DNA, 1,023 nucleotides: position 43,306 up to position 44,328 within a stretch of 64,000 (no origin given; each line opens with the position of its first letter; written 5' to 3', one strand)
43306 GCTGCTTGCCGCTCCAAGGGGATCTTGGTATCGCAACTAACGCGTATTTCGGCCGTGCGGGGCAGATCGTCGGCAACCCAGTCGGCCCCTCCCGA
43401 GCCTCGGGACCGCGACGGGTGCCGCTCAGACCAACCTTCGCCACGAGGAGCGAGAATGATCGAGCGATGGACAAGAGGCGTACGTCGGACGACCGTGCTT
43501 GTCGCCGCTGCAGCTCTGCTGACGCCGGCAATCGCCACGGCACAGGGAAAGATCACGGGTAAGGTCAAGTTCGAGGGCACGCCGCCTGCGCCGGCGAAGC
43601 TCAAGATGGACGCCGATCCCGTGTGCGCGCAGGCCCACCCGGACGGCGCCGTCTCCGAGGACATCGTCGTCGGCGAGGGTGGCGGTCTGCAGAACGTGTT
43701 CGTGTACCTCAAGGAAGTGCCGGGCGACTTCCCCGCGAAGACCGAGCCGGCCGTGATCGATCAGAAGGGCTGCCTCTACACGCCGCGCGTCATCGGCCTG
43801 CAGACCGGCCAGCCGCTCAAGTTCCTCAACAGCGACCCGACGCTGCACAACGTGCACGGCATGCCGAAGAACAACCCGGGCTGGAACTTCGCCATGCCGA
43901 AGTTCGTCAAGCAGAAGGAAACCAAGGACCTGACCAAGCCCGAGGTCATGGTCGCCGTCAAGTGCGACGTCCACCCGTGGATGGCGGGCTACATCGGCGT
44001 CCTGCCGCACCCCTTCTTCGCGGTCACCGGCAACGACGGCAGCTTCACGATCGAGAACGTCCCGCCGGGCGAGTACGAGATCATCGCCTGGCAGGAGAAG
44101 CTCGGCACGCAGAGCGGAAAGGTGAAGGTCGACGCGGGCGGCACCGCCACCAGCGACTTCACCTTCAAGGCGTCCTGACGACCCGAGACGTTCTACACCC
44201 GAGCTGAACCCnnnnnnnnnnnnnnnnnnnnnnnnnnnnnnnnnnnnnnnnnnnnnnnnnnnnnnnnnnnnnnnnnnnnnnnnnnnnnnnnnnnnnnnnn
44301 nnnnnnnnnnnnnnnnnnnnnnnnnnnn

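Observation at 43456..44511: Split 'subunit II-like' pair: a secreted type-1 cupredoxin gene followed by a CoxB-type transmembrane hairpin gene with no CuA domain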

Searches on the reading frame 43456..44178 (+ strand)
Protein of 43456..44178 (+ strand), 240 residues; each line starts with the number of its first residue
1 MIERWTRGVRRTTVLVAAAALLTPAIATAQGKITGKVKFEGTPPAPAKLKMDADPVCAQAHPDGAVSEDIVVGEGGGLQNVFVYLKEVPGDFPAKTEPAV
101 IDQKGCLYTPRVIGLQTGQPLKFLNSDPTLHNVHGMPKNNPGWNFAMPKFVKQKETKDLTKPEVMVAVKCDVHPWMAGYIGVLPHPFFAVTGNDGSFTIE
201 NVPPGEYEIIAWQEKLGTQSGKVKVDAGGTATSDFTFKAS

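Call 3: search_protein_families(library=pfam, proteins=[window:43456-44178:+], max_evalue=1)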
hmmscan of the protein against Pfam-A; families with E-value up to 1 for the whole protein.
window:43456-44178:+ (240 aa): 6 families
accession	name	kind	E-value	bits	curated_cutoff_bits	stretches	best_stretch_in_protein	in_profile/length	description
PF13620.12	CarboxypepD_reg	-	1.5e-08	35.3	32.3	1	189-237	32-81/82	Carboxypeptidase regulatory-like domain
PF14686.12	fn3_3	-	5e-08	33.1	24.4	1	189-232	29-74/75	Polysaccharide lyase family 4, domain II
PF13715.12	CarbopepD_reg_2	-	0.0032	17.9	32.2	1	189-237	28-74/88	CarboxypepD_reg-like domain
PF09430.16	EMC7_beta-sandw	-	0.0064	17.1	26.6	1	185-214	19-48/122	ER membrane protein complex subunit 7, beta-sandwich domain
PF17802.7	SpaA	-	0.092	13.4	23.1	1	190-209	37-56/91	Prealbumin-like fold domain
PF22904.2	NOMO1-like_2nd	-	0.12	12.9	27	0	189-213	38-62/90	BOS complex subunit NOMO1-like, second beta sandwich domain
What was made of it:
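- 43456..44178 (+): 240-aa periplasmic blue-copper protein: signal peptide (residues 1-29), then an amicyanin-like type-1 cupredoxin (about residues 99-185) nested inside a transthyretin-like/CarboxypepD_reg domain (strand 31-40 plus residues 186-240). Pfam PF13620 above cut-off (call 3).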

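Call 4: search_protein_families(library=ncbifam, proteins=[window:43456-44178:+], max_evalue=1)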
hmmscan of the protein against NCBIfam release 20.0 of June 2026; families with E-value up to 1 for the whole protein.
window:43456-44178:+ (240 aa): 2 families
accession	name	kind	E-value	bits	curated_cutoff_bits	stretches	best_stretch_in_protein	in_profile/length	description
NF052345.1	S_layer_anammox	exception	0.0027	15.1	1400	1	190-239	1343-1393/1596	Kustd1514 family S-layer glycoprotein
TIGR02375.1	pseudoazurin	equivalog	0.092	12.5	109.85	1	107-182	11-83/116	pseudoazurin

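Call 6: find_homologous_proteins(query=window:43456-44178:+)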
Query window:43456-44178:+ (240 aa): 7101 proteins with E <= 0.001 among 7952 candidates; the best 120 are listed.
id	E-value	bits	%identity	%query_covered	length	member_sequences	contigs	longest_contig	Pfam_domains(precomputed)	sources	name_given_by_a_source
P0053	6.9e-148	509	91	100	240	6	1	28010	PF14686.13,PF13620.13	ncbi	ncbi:MAG: carboxypeptidase regulatory-like domain-containing protein [Thermodesulfobacteriota bacter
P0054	2.7e-136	471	85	100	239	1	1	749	PF14686.13,PF13620.13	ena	-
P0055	1.5e-135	469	83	100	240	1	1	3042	PF14686.13,PF13620.13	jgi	-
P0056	2.1e-134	465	82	100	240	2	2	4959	PF14686.13,PF13620.13,PF22904.4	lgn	-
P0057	2.7e-133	461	82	100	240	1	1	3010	PF13620.13,PF22904.4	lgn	-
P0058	3.1e-130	451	87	90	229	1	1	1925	PF14686.13,PF13620.13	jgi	jgi:plastocyanin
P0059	9.7e-128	443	81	99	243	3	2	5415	PF14686.13,PF13620.13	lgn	-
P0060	1.7e-126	439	78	100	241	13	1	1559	PF14686.13,PF13620.13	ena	-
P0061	4.5e-126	438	78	100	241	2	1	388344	PF14686.13,PF13620.13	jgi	-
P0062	6.7e-125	434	79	100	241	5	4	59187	PF14686.13,PF13620.13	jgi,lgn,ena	-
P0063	1.5e-124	432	78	100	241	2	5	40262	PF14686.13,PF13620.13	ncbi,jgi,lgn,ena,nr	ncbi:MAG: hypothetical protein FJ148_08795 [Deltaproteobacteria bacterium]|nr:hypothetical protein [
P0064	1.6e-123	429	78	100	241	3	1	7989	PF14686.13,PF13620.13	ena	-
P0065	2.6e-123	428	77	100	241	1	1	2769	PF14686.13,PF13620.13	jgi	jgi:plastocyanin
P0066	1.2e-122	426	77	100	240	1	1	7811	PF13620.13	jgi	jgi:plastocyanin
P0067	2.5e-122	425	77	100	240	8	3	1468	PF13620.13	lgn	-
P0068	1.1e-120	420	77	100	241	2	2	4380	PF13620.13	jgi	jgi:plastocyanin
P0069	3.9e-120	418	75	100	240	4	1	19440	PF13620.13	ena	-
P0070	4.6e-118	411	76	100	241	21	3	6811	PF13715.13,PF14686.13,PF13620.13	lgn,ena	-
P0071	4.8e-118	411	75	100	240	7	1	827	PF14686.13,PF13620.13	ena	-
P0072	5.8e-118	411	75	100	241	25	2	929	PF14686.13,PF13620.13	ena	-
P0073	1.3e-116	406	79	90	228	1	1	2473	PF14686.13,PF13620.13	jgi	jgi:hypothetical protein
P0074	1.0e-115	404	74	100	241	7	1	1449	PF14686.13,PF13620.13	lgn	-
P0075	7.1e-112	391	75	99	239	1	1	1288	PF14686.13,PF13620.13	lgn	-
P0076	1.2e-108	380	70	100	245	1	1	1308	PF13620.13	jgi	jgi:plastocyanin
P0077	9.1e-102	358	67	100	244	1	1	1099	PF13620.13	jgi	jgi:plastocyanin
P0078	1.2e-98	348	67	90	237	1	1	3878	PF13715.13,PF14686.13,PF13620.13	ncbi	-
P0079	1.6e-98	347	67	90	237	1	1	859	PF13715.13,PF14686.13,PF13620.13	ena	-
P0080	6.3e-98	345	68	98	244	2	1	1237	PF14686.13,PF13620.13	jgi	jgi:plastocyanin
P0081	3.2e-97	343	68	90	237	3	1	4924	PF13620.13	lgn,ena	-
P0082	6.3e-96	339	66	90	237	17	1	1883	PF13620.13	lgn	-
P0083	5.5e-95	336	62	96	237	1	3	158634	PF14686.13,PF13620.13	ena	-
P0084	6.6e-95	335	68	93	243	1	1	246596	PF14686.13,PF13620.13,PF22904.4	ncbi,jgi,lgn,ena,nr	ncbi:MAG TPA: carboxypeptidase regulatory-like domain-containing protein [Candidatus Binatia bacteri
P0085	7.8e-95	335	68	94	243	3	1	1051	PF14686.13,PF13620.13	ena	-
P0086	1.3e-94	334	67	94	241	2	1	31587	PF14686.13,PF13620.13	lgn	-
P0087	4.1e-94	333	64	90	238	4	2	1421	PF14686.13,PF13620.13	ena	-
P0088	4.3e-94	333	64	90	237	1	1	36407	PF14686.13,PF13620.13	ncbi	-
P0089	6.5e-94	332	65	98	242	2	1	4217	PF14686.13,PF13620.13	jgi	jgi:plastocyanin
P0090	7.3e-94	332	64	98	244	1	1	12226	PF13620.13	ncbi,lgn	-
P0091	8.4e-94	332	67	88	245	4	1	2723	PF14686.13,PF13620.13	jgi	jgi:hypothetical protein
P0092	4.3e-93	329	64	97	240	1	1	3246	PF13620.13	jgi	jgi:hypothetical protein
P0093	4.9e-93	329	66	88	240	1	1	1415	PF13620.13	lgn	-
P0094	5.6e-93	329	64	90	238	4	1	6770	PF14686.13,PF13620.13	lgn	-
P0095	9.6e-93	328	65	98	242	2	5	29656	PF14686.13,PF13620.13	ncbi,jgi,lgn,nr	ncbi:MAG: hypothetical protein FJ144_17740 [Deltaproteobacteria bacterium]|nr:hypothetical protein [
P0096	1.0e-92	328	65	88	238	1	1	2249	PF14686.13,PF13620.13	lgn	-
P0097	1.2e-91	325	67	88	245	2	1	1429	PF14686.13,PF13620.13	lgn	-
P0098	1.3e-91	325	65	96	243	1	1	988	PF14686.13,PF13620.13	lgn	-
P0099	1.3e-91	325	67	87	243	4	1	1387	PF13620.13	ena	-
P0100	2.0e-91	324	67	88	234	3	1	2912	PF14686.13,PF13620.13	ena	-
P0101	2.8e-91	324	67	88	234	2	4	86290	PF14686.13,PF13620.13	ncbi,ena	-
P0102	6.3e-91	322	62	100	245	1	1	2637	PF13620.13,PF22904.4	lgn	-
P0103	8.2e-91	322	67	90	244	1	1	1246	PF13620.13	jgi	jgi:plastocyanin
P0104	9.1e-91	322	63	90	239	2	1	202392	PF13620.13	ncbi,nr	ncbi:MAG: carboxypeptidase regulatory-like domain-containing protein [Candidatus Binatia bacterium]|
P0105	1.1e-90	322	63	90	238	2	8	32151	PF13715.13,PF14686.13,PF13620.13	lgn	-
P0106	9.3e-89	315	67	87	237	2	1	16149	PF14686.13,PF13620.13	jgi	jgi:hypothetical protein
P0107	1.1e-88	315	61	98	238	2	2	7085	PF14686.13,PF13620.13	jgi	jgi:plastocyanin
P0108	3.7e-88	313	60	99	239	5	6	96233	PF14686.13,PF13620.13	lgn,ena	-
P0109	4.4e-88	313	61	96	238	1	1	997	PF13620.13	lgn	-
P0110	9.7e-88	312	65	90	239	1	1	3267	PF13715.13,PF14686.13,PF13620.13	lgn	-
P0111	9.9e-88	312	62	90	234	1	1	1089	PF13620.13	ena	-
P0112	2.2e-87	311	62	96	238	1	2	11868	PF14686.13,PF13620.13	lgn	-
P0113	1.5e-86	308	59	100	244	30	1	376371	PF13620.13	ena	-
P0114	3.8e-86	307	62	93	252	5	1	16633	PF13620.13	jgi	jgi:plastocyanin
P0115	1.5e-85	305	64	88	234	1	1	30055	PF14686.13,PF13620.13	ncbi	-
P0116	1.7e-85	305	64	88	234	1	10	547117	PF14686.13,PF13620.13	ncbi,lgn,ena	-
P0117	3.4e-85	304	61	95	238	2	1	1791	PF13620.13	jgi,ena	jgi:plastocyanin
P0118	4.4e-85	303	61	96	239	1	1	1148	PF13620.13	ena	-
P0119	4.4e-85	303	60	90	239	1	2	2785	PF14686.13,PF13620.13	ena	-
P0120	5.1e-85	303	61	95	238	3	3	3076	PF13620.13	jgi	-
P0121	1.0e-84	302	61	88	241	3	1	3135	PF13620.13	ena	-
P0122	8.3e-82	293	58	98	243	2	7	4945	PF13620.13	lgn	-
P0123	5.7e-80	287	66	79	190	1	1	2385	PF13715.13,PF14686.13,PF13620.13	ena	-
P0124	9.8e-80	286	57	95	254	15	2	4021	PF14686.13,PF13620.13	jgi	jgi:plastocyanin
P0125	5.5e-77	277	57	90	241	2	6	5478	PF14686.13,PF13620.13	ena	-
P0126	6.3e-77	277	57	87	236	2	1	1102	PF13715.13,PF14686.13,PF13620.13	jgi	-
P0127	1.6e-75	272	54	95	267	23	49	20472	PF14686.13,PF13620.13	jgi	jgi:plastocyanin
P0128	5.2e-74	267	55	90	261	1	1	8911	PF14686.13,PF13620.13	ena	-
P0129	9.3e-74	266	55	93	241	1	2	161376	PF14686.13,PF13620.13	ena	-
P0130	4.9e-73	264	57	87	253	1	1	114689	PF13620.13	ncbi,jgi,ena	-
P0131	2.5e-72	261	56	89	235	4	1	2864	PF13620.13,PF22904.4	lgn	-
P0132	2.8e-72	261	55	89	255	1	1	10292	PF13620.13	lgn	-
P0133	8.2e-72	260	53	95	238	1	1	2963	PF13620.13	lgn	-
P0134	1.4e-71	259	54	97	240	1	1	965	PF14686.13,PF13620.13,PF09430.17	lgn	-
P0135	1.4e-71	259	53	97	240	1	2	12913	PF14686.13,PF13620.13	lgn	-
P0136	1.6e-71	259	58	83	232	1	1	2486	PF13715.13,PF14686.13,PF13620.13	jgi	jgi:plastocyanin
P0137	2.0e-71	259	53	95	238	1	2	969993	PF13620.13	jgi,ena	jgi:plastocyanin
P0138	2.8e-71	258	58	87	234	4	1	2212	PF13620.13,PF22904.4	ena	-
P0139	2.9e-71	258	53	95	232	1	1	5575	PF13620.13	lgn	-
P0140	3.9e-71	258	54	86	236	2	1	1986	PF13715.13,PF14686.13,PF13620.13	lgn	-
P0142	6.2e-71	257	56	93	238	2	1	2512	PF14686.13,PF13620.13,PF22904.4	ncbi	-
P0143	7.1e-71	257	52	95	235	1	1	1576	PF14686.13,PF13620.13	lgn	-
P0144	7.9e-71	257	53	94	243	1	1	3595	PF13620.13,PF09430.17,PF22904.4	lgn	-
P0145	8.1e-71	257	52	95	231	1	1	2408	PF13715.13,PF14686.13,PF13620.13,PF09430.17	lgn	-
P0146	1.1e-70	256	56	85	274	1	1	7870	PF13715.13,PF13620.13,PF09430.17,PF22904.4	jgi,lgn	-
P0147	1.2e-70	256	53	95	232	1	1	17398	PF14686.13,PF13620.13,PF09430.17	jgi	jgi:plastocyanin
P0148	1.2e-70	256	56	89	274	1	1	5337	PF13715.13,PF13620.13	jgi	-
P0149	1.6e-70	256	55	86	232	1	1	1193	PF13715.13,PF14686.13,PF13620.13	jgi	jgi:hypothetical protein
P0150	1.6e-70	256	53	95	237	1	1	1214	PF13715.13,PF14686.13,PF13620.13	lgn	-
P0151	2.0e-70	255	57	87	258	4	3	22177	PF14686.13,PF13620.13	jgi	jgi:plastocyanin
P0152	2.2e-70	255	53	98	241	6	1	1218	PF14686.13,PF13620.13,PF22904.4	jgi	jgi:plastocyanin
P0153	2.2e-70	255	52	98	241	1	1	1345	PF14686.13,PF13620.13,PF22904.4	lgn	-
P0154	2.2e-70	255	52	98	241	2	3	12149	PF14686.13,PF13620.13,PF22904.4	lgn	-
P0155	2.2e-70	255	54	88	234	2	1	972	PF13715.13,PF14686.13,PF13620.13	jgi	jgi:plastocyanin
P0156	2.7e-70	255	55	88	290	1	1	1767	PF13620.13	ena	-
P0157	2.9e-70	255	54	95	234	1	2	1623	PF13620.13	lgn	-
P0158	4.0e-70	254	52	95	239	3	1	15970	PF14686.13,PF13620.13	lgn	-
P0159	4.1e-70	254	52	96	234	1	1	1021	PF14686.13,PF13620.13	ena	-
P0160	4.3e-70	254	54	92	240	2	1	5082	PF13620.13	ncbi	-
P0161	4.6e-70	254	54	90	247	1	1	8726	PF14686.13,PF13620.13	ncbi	-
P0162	5.1e-70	254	54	89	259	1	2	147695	PF13715.13,PF14686.13,PF13620.13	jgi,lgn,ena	-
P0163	7.0e-70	253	53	93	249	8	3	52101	PF13620.13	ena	-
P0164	8.1e-70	253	50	96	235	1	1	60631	PF13715.13,PF14686.13,PF13620.13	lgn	-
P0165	8.4e-70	253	59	86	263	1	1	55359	PF14686.13,PF13620.13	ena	-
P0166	9.3e-70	253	50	95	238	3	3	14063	PF13620.13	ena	-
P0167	9.8e-70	253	51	98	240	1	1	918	PF14686.13,PF13620.13,PF22904.4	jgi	jgi:plastocyanin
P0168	9.8e-70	253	50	95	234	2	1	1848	PF14686.13,PF13620.13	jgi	-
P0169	9.9e-70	253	54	94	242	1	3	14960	PF13620.13,PF09430.17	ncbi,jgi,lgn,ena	-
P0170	1.0e-69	253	54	88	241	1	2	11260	PF14686.13,PF13620.13,PF09430.17,PF22904.4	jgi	-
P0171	1.4e-69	252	56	86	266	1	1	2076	PF14686.13,PF13620.13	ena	-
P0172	1.7e-69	252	54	85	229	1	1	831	PF14686.13,PF13620.13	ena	-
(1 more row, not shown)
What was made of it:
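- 43456..44178 (+): The family has 7101 clusters (call 6).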

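Call 11: find_related_loci(query=A2, collection=genome_contigs, flank=10000)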
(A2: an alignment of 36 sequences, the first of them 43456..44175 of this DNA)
Query A2 (240 aa) in genome_contigs; peptide patterns used: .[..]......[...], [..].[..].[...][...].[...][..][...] (x = any residue, [..] = any of these).
600 stretches matched a pattern (row limit reached: there are more); 593 encode a relative of the query (tblastn E <= 1e-3); the best 80 are kept; 80 distinct loci.
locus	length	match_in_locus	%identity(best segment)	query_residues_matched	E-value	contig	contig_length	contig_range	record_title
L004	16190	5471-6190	91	1-240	1e-149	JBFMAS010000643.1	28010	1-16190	MAG: Thermodesulfobacteriota bacterium isolate MAG144 MAG144_643, whole genome shotgun sequence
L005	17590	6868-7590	73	1-240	1e-106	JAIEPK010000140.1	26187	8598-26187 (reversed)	MAG: Candidatus Binatia bacterium isolate co.spades.DASTOOL.2.5kb_007 c_000000439424, whole genome shotgun sequence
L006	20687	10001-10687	50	9-237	1e-73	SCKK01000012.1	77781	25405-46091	Candidatus Neomarinimicrobiota bacterium strain TS1B10-2 T1B10-2_119, whole genome shotgun sequence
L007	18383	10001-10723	50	1-238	3e-73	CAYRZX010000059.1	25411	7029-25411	MAG TPA_asm: uncultured Gemmatimonas sp. isolate binchicken_co21_402 genome assembly, contig: NODE_852_length_25411_cov_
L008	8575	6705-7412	52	1-237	4e-72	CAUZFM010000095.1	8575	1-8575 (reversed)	MAG: uncultured Candidatus Binatia bacterium isolate CB21_323.63 genome assembly, contig: Ga0302123_10005020, whole geno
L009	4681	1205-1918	48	2-239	4e-72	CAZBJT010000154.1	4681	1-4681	MAG TPA_asm: uncultured Planctomycetales bacterium isolate binchicken_co54_492 genome assembly, contig: NODE_35460_lengt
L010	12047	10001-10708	49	1-237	1e-71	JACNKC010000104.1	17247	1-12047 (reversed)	MAG: Proteobacteria bacterium isolate NIOZ-UU50 NIOZ-UU_NODE_4070_length_17247_cov_10.2281, whole genome shotgun sequenc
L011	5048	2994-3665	53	13-237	3e-71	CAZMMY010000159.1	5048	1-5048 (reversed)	MAG TPA_asm: uncultured bacterium isolate SRP342105_co1_337 genome assembly, contig: NODE_23885_length_5048_cov_3.397757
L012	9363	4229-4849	54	33-239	2e-70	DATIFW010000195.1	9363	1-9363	MAG TPA_asm: Thermoanaerobaculia bacterium isolate SMAG_U16405 k141_1291113, whole genome shotgun sequence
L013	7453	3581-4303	49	4-239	5e-70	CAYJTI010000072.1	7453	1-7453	MAG TPA_asm: uncultured bacterium isolate ERP125453_co1_299 genome assembly, contig: NODE_12443_length_7453_cov_5.095296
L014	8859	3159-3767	54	11-216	1e-69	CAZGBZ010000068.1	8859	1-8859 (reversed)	MAG TPA_asm: uncultured bacterium isolate SRP077602_co11_443 genome assembly, contig: NODE_9779_length_8859_cov_5.463766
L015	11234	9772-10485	48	1-239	2e-69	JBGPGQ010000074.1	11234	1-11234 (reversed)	MAG: Bacteroidota bacterium isolate OBJ_0618_7090110_39 k141_4172448_length_11234_cov_10.0000, whole genome shotgun sequ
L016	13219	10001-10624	51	31-238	6e-69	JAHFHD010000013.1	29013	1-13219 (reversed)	MAG: Candidatus Omnitrophota bacterium isolate nzgw330 NODE_1196_length_29014_cov_4.054442, whole genome shotgun sequenc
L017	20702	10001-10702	46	1-237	5e-69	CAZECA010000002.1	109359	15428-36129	MAG TPA_asm: uncultured bacterium isolate SRP077602_co4_78 genome assembly, contig: NODE_167_length_109359_cov_6.761674,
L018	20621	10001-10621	54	33-239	2e-68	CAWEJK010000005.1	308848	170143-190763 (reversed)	MAG: Thermoanaerobaculia bacterium isolate MFD05942.bin.2.207 genome assembly, contig: contig_38801, whole genome shotgu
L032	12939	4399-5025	52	31-238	4e-71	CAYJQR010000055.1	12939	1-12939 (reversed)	MAG TPA_asm: uncultured Planctomycetia bacterium isolate ERP125453_co1_458 genome assembly, contig: NODE_5296_length_129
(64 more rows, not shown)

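Call 37: predict_structure(alignment_id=A2)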
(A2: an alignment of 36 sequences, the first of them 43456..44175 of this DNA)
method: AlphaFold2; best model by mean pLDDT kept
length: 240 residues; sequences in the alignment: 36
mean_pLDDT: 87.3   pTM: 0.82
mean pLDDT of the five models: 87.3, 85.4, 85.3, 83.9, 83.9
residues with pLDDT >= 90: 153; 70-90: 57; 50-70: 9; < 50: 21
segments of 3 or more residues with pLDDT < 50: 1-5, 17-26
pLDDT, mean of each block of 10 residues (from residue 1): 48 46 55 97 89 84 86 94 97 95 88 97 86 94 84 88 95 91 98 97 97 97 95 94
secondary structure, 60 per line:
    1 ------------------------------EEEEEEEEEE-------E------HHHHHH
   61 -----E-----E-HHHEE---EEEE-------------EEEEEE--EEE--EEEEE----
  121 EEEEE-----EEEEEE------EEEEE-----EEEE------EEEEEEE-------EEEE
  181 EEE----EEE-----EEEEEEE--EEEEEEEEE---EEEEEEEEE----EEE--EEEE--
elements in order: E31-40 H55-60 E82-85 E99-104 E107-109 E112-116 E121-125 E131-136 E143-147 E153-156 E163-169 E177-183 E188-190 E196-202 E205-213 E217-225 E230-232 E235-238
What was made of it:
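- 43456..44178 (+): AF2 pLDDT 87 (call 37).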
